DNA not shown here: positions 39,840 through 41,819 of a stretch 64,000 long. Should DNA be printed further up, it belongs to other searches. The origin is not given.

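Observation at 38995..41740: Complete Type IIS restriction-modification system packaged as one integron cassette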

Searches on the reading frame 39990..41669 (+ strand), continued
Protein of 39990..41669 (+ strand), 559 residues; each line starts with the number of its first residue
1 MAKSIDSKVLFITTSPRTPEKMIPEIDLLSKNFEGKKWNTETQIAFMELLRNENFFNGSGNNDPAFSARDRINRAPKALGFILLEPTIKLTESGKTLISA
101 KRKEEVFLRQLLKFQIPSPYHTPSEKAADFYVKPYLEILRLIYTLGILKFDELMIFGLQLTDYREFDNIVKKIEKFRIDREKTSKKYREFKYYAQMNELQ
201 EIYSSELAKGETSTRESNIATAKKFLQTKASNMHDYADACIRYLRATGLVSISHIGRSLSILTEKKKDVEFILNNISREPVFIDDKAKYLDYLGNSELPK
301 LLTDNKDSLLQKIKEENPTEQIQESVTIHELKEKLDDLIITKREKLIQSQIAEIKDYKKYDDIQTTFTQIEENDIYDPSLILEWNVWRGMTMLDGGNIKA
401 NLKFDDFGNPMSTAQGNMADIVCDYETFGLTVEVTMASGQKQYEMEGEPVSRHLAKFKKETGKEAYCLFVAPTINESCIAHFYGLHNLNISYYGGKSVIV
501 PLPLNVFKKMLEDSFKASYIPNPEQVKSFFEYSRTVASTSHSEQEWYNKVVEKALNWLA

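Call 39: find_encoding_contigs(protein=P0089, flank=10000, max_places=6)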
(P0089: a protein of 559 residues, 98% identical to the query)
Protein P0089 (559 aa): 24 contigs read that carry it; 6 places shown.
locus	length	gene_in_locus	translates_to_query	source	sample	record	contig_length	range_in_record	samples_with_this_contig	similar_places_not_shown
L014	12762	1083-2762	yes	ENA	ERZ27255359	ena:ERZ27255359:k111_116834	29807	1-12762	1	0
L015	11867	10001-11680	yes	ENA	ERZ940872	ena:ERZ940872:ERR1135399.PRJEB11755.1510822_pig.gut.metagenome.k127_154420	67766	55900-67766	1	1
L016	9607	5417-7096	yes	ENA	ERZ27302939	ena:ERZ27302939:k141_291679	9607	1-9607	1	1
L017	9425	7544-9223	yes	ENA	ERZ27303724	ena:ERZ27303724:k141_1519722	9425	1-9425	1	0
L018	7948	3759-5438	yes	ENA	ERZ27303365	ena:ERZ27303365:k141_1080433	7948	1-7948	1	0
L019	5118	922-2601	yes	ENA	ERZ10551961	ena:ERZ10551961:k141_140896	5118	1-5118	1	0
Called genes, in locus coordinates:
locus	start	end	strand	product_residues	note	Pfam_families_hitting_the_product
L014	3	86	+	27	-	?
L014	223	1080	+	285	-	PF02086:MethyltransfD12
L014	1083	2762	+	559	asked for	PF09491:RE_AlwI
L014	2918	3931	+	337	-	PF01757:Acyl_transf_3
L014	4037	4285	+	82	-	PF04014:MazE_antitoxin, PF15937:PrlF_antitoxin (weak)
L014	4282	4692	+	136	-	PF01850:PIN (weak), PF13470:PIN_3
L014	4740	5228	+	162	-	PF13420:Acetyltransf_4 (weak), PF13527:Acetyltransf_9 (weak), PF00583:Acetyltransf_1, PF13673:Acetyltransf_10 (weak), PF13508:Acetyltransf_7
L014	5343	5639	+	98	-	PF01381:HTH_3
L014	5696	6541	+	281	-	PF05154:TM2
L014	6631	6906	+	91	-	PF13470:PIN_3 (weak)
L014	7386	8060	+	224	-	-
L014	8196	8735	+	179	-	PF02525:Flavodoxin_2, PF03358:FMN_red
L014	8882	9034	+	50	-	-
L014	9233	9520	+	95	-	PF12844:HTH_19 (weak), PF13560:HTH_31 (weak), PF01381:HTH_3, PF13443:HTH_26 (weak)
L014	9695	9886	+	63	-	-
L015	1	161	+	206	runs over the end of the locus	-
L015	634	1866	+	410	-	PF13495:Phage_int_SAM_4, PF00589:Phage_integrase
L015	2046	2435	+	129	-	-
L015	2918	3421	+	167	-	PF00583:Acetyltransf_1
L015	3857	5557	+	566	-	PF09479:Flg_new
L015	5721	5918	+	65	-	-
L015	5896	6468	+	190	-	-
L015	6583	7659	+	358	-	PF26696:PTL_trimer (faint)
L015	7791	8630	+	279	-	-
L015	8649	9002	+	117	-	-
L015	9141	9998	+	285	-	PF02086:MethyltransfD12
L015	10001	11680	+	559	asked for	PF09491:RE_AlwI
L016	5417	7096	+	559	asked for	PF09491:RE_AlwI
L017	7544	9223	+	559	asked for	PF09491:RE_AlwI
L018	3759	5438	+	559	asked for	PF09491:RE_AlwI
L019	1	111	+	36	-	?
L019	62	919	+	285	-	PF02086:MethyltransfD12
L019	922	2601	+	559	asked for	PF09491:RE_AlwI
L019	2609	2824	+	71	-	-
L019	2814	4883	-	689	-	PF00015:MCPsignal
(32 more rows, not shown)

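Call 40: search_protein_families(library=ncbifam, proteins=[L015:634-1866:+], max_evalue=0.001)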
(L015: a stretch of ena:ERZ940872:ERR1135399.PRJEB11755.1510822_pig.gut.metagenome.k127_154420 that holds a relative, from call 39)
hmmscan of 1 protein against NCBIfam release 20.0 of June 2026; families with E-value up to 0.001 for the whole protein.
L015:634-1866:+ (410 aa): 12 families
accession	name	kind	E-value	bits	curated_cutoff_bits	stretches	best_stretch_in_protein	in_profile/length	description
TIGR02249.1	integrase_gron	subfamily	2.4e-124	414.8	265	1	95-410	3-315/315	integron integrase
NF011946.0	PRK15417.1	equivalog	1.4e-82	277.6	435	1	95-409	18-329/337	integron integrase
NF040815.2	recomb_XerA_Arch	equivalog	9.3e-55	186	220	2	99-277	5-177/263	site-specific tyrosine recombinase/integron integrase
TIGR02224.1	recomb_XerC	equivalog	2.6e-47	161.6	335.15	2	331-395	213-277/295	tyrosine recombinase XerC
NF001399.0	PRK00283.1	subfamily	1.2e-45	156.1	279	1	102-397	18-285/300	tyrosine recombinase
TIGR02225.1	recomb_XerD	equivalog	2.3e-45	155.1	329.6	2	332-397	211-276/290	site-specific tyrosine recombinase XerD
NF002331.0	PRK01287.1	subfamily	3.1e-34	118.5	371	2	331-395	247-312/365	site-specific tyrosine recombinase XerC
NF003462.0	PRK05084.1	equivalog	8.2e-16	57.7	267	2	351-400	300-349/360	tyrosine recombinase XerS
NF007371.0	PRK09871.1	subfamily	9.7e-09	35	222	1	337-394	116-173/198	tyrosine-type DNA invertase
NF007370.0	PRK09870.1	subfamily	3.9e-06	26.6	221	1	344-394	128-178/200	tyrosine-type DNA invertase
NF040693.1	recomb_GmtY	equivalog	6.8e-06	25.6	340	1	338-394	375-431/441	gamma-mobile-trio recombinase GmtY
NF041502.1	integrase_1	equivalog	2.5e-05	23.2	350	1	327-395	285-360/484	site-specific integrase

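Call 65: find_related_loci(query=L015:634-1866:+, collection=genome_contigs, flank=10000)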
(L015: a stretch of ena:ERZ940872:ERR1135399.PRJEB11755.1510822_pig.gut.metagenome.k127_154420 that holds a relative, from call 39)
Query L015:634-1866:+ (410 aa) in genome_contigs; peptide patterns used: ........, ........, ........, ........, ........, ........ (x = any residue, [..] = any of these).
139 stretches matched a pattern; 88 encode a relative of the query (tblastn E <= 1e-3); the best 80 are kept; 80 distinct loci.
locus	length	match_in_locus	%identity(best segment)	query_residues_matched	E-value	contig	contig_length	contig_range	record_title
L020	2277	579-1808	97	1-410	0e+0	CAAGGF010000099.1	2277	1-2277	MAG TPA_asm: Spirochaetia bacterium, isolate HGM23209, WGS project CAAGGF010000000 data, contig: SRS476193_85_k119_23588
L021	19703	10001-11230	96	1-410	0e+0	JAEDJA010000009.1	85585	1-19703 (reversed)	MAG: Treponema sp. isolate MAG176 NODE_109_length_85585_cov_77.402525, whole genome shotgun sequence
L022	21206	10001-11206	67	1-410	0e+0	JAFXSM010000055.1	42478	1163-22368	MAG: Treponema sp. isolate RGIG6705 Sheep_Rumen-2__c1569269, whole genome shotgun sequence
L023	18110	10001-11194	67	1-410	0e+0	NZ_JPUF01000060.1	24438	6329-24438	Treponema zioleckii strain kT3 contig00060, whole genome shotgun sequence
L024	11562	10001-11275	64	1-408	0e+0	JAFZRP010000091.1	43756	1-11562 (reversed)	MAG: Treponema sp. isolate RGIG8034 Water_buffalos_Rumen-1__c873370, whole genome shotgun sequence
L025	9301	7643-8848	66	1-410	0e+0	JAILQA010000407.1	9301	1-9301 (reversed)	MAG: Treponema sp. isolate RUI346 k141_15876337_flag=1_multi=7.0000_len=9301, whole genome shotgun sequence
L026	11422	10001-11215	66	1-408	0e+0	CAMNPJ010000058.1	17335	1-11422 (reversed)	MAG: uncultured Treponema sp. isolate SRR873597_bin.149_metaWRAP_v1.3_MAG genome assembly, contig: NODE.7895_length_1733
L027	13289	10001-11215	65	1-410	0e+0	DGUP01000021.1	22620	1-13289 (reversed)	MAG TPA_asm: Treponema sp. UBA4307 UBA4307_contig_10276, whole genome shotgun sequence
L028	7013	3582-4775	65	1-410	0e+0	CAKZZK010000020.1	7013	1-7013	MAG TPA_asm: uncultured Treponema sp. isolate ERR1278105_bin.134_CONCOCT_v1.1_MAG genome assembly, contig: ERZ842401.136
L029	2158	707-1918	64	1-410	0e+0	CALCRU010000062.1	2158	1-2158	MAG TPA_asm: uncultured Treponema sp. isolate ERR1278105_bin.64_CONCOCT_v1.1_MAG genome assembly, contig: ERZ842401.7009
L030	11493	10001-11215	65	1-410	8e-179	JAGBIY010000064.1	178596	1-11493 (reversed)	MAG: Treponema sp. isolate RGIG9161 Water_deer_Reticulum-3__c307333, whole genome shotgun sequence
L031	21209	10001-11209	67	1-408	2e-174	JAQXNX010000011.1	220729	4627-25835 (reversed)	MAG: Spirochaetales bacterium isolate SUG1364 k141_2483362, whole genome shotgun sequence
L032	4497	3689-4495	96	1-269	3e-178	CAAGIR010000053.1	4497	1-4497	MAG TPA_asm: Spirochaetia bacterium, isolate HGM23199, WGS project CAAGIR010000000 data, contig: SRS476289_53_k119_49637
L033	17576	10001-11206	63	3-410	5e-173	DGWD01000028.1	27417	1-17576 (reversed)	MAG TPA_asm: Treponema sp. UBA4267 UBA4267_contig_22635, whole genome shotgun sequence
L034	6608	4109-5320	62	1-410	6e-173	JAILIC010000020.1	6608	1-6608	MAG: Treponema sp. isolate RUI140 k141_11658115_flag=1_multi=9.9861_len=6608, whole genome shotgun sequence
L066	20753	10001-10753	84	163-410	2e-135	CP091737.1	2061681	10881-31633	MAG: Treponema sp. isolate nC27_bin.160.fa chromosome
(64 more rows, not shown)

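Call 78: search_protein_families(library=padloc, proteins=[window:39990-41669:+], max_evalue=0.00001)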
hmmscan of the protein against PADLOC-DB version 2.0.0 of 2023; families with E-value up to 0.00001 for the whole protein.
window:39990-41669:+ (559 aa): 5 families
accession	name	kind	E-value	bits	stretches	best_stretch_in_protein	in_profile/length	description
PDLC03394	REase_II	-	8.7e-53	177.7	2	10-318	7-319/684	Type II nicking endonuclease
PDLC03393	REase_II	-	5.7e-34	115.4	2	358-512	417-569/624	Type II nicking endonuclease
PDLC03463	REase_II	-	3.1e-21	73.6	1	227-482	214-490/570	Type II restriction enzyme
PDLC03507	REase_II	-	1.1e-15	55.2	1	99-493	154-518/542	Type II restriction enzyme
PDLC03557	REase_II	-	5e-08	29.7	1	399-483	490-575/648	Type II restriction enzyme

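Call 79: search_dna_similar(query=window:39990-41669:+, collection=plasmids, mode=protein, max_rows=15)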
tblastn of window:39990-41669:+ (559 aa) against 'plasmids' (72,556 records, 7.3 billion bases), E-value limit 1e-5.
Records with a match: 21; places in all: 22; records where one place covers at least 80% of the query: 11.
Best place of each record, by identity: <60% 21.
By first word of the organism name: Acinetobacter 6; Helicobacter 4; Apilactobacillus 3; Leuconostoc 2; Geobacillus 2; Priestia 1; uncultured 1; Macrococcoides 1; Staphylococcus 1.
By predicted mobility (MOB-suite, as given by PLSDB): non-mobilizable 12; conjugative 5; mobilizable 4.
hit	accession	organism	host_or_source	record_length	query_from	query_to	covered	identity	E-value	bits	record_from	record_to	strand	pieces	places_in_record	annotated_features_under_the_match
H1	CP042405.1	Leuconostoc mesenteroides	cell culture,kimchi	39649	14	555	97%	33.8%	9e-93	318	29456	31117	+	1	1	AlwI family type II restriction endonuclease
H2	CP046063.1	Leuconostoc mesenteroides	cell culture,kimchi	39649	14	555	97%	33.8%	9e-93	318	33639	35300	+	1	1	AlwI family type II restriction endonuclease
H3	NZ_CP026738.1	Priestia megaterium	Sporobolus anglicus,cell ...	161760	30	512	86%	27.9%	3e-23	112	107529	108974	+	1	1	AlwI family type II restriction endonuclease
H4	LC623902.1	uncultured bacterium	-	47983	14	520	91%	25.9%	2e-21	106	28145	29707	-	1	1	AlwI family type II restriction endonuclease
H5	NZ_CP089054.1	Acinetobacter ursingii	Homo sapiens,Genome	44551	5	512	91%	25.8%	3e-21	106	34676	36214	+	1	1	AlwI family type II restriction endonuclease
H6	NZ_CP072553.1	Acinetobacter lwoffii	chickens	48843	5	512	91%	25.8%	3e-21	106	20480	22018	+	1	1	AlwI family type II restriction endonuclease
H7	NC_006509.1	Geobacillus kaustophilus HTA426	isolated from the deepest Ocean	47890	28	516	87%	26.4%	2e-23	113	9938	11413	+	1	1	AlwI family type II restriction endonuclease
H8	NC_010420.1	Geobacillus stearothermophilus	geothermal site near the Baltic Sea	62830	28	516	87%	26.4%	2e-23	112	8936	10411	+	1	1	AlwI family type II restriction endonuclease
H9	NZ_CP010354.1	Acinetobacter johnsonii XBB1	Hospital sewage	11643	5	512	91%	25.4%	1e-20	103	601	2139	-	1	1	AlwI family type II restriction endonuclease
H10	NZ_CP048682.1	Acinetobacter indicus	Migratory bird,feces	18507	5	512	91%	25.2%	2e-20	103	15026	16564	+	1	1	AlwI family type II restriction endonuclease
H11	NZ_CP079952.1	Macrococcoides caseolyticum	calf,pure culture,nasal swab sample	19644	308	554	44%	50.6%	5e-77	272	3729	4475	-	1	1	AlwI family type II restriction endonuclease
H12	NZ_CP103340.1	Acinetobacter baumannii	Homo sapiens,metagenomic assembly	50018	7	512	91%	24.7%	9e-20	101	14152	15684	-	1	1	AlwI family type II restriction endonuclease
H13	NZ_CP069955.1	Staphylococcus epidermidis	-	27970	77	493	75%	24.5%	1e-12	79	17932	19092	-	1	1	AlwI family type II restriction endonuclease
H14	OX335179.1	Apilactobacillus kunkeei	Apis mellifera,European honeybee,honey ...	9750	88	511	76%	23.7%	8e-11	73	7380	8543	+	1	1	hypothetical protein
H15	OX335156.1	Apilactobacillus kunkeei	Apis mellifera,European honeybee,honey ...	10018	88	483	71%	23.7%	5e-10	70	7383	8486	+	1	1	hypothetical protein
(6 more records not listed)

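Call 80: get_annotated_region(hit=H1, flank=3000)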
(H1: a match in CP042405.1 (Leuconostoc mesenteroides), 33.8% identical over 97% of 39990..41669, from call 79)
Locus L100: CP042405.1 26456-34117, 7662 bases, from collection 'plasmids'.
description: Leuconostoc mesenteroides strain CBA3628 plasmid unnamed1, complete sequence
organism: Leuconostoc mesenteroides (NCBI taxid 1245)
taxonomy: Bacteria; Bacillota; Bacilli; Lactobacillales; Lactobacillaceae; Leuconostoc; Leuconostoc mesenteroides
host: -; source: cell culture,kimchi; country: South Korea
typing (MOB-suite, as given by PLSDB): mobilizable; relaxase MOBT
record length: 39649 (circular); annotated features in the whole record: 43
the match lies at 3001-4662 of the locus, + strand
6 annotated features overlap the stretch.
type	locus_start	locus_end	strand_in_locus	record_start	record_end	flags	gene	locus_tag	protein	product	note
CDS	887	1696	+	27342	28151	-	-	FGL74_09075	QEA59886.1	AAA family ATPase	-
CDS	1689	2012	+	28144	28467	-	-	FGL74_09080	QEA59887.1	hypothetical protein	-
CDS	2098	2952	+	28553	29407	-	-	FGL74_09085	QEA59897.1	Dam family site-specific DNA-(adenine-N6)-methyltransferase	-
CDS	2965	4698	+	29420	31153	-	-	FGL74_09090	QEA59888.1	AlwI family type II restriction endonuclease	-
CDS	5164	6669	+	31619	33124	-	-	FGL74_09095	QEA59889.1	hypothetical protein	-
CDS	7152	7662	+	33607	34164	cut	-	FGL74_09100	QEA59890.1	recombinase family protein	-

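Call 81: get_annotated_region(hit=H6, flank=3000)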
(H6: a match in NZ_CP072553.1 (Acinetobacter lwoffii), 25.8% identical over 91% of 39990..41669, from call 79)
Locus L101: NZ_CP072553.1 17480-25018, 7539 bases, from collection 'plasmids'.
description: Acinetobacter lwoffii strain H7 plasmid pH7-48, complete sequence
organism: Acinetobacter lwoffii (NCBI taxid 28090)
taxonomy: Bacteria; Pseudomonadota; Gammaproteobacteria; Moraxellales; Moraxellaceae; Acinetobacter; Acinetobacter lwoffii
host: -; source: chickens; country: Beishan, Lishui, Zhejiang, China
typing (MOB-suite, as given by PLSDB): conjugative; replicon rep_cluster_1193; relaxase MOBQ; mating-pair formation MPF_T
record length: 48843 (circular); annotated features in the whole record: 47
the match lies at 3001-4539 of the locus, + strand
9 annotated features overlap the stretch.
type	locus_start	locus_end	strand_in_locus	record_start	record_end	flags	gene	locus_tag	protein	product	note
CDS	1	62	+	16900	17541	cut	-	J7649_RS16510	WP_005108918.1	type IV secretion system protein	-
CDS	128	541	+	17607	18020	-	-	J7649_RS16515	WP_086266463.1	hypothetical protein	-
CDS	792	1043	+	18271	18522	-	-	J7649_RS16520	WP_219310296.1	helix-turn-helix transcriptional regulator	-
CDS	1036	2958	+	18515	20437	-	-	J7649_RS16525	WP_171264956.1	Dam family site-specific DNA-(adenine-N6)-methyltransferase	GO:0006306 - DNA methylation [Evidence IEA]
CDS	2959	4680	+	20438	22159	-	-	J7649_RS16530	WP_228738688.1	AlwI family type II restriction endonuclease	-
CDS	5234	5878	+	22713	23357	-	-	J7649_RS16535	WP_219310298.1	recombinase family protein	GO:0006310 - DNA recombination [Evidence IEA]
CDS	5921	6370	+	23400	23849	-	-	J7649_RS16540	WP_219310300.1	hypothetical protein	-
CDS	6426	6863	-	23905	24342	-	-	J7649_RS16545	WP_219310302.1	hypothetical protein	-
CDS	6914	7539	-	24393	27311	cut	-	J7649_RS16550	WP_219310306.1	AAA family ATPase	-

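Call 82: get_annotated_region(hit=H8, flank=3000)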
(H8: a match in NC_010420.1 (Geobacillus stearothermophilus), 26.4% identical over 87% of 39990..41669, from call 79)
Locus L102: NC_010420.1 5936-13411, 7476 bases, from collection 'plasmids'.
description: Geobacillus stearothermophilus plasmid pGS18, complete sequence
organism: Geobacillus stearothermophilus (NCBI taxid 1422)
taxonomy: Bacteria; Bacillota; Bacilli; Bacillales; Bacillaceae; Geobacillus; Geobacillus stearothermophilus
host: -; source: geothermal site near the Baltic Sea; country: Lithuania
typing (MOB-suite, as given by PLSDB): conjugative; replicon rep_cluster_349; relaxase MOBQ; mating-pair formation MPF_T
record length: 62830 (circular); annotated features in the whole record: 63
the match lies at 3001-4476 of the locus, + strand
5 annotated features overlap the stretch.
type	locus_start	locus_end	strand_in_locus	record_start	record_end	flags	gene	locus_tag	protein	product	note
CDS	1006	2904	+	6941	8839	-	-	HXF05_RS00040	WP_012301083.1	Dam family site-specific DNA-(adenine-N6)-methyltransferase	GO:0006306 - DNA methylation [Evidence IEA]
CDS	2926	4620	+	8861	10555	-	-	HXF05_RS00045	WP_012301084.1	AlwI family type II restriction endonuclease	-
CDS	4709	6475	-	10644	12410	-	-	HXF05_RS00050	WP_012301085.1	ImmA/IrrE family metallo-endopeptidase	-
CDS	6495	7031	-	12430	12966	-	-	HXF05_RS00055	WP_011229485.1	hypothetical protein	-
CDS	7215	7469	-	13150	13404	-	-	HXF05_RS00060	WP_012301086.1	hypothetical protein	-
